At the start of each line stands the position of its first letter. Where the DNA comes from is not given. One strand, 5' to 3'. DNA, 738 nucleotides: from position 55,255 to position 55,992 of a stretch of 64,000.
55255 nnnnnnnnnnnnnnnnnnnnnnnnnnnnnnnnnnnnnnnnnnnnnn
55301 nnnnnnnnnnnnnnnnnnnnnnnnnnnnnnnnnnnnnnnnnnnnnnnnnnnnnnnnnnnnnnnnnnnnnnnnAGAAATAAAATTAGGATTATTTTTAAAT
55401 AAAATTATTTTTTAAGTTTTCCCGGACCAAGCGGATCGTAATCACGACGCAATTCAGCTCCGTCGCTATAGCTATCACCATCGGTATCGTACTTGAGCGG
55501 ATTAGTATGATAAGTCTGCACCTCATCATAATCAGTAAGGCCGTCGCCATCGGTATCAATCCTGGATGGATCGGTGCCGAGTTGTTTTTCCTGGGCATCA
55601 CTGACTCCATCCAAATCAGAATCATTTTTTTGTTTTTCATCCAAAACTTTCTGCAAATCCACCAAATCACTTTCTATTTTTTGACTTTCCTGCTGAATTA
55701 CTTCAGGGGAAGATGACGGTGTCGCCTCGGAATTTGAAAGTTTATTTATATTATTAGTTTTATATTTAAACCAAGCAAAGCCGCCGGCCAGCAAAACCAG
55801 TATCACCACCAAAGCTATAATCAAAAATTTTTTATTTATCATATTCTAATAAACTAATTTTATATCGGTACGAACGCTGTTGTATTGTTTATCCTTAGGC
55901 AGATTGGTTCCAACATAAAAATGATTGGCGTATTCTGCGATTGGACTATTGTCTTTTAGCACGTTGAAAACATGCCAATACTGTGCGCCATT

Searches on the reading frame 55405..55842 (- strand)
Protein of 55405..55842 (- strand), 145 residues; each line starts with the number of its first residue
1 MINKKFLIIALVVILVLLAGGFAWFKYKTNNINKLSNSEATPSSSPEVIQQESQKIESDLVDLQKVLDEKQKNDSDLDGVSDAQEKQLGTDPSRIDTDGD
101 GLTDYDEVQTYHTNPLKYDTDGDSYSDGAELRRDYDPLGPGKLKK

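Call 46: search_protein_families(library=pfam, proteins=[window:55405-55842:-], max_evalue=0.001)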
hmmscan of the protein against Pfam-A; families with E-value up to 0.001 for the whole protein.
window:55405-55842:- (145 aa): 1 family
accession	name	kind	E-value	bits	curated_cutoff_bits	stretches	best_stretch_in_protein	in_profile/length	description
PF18884.5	TSP3_bac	-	7.5e-18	64.5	25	2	96-117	1-21/22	Bacterial TSP3 repeat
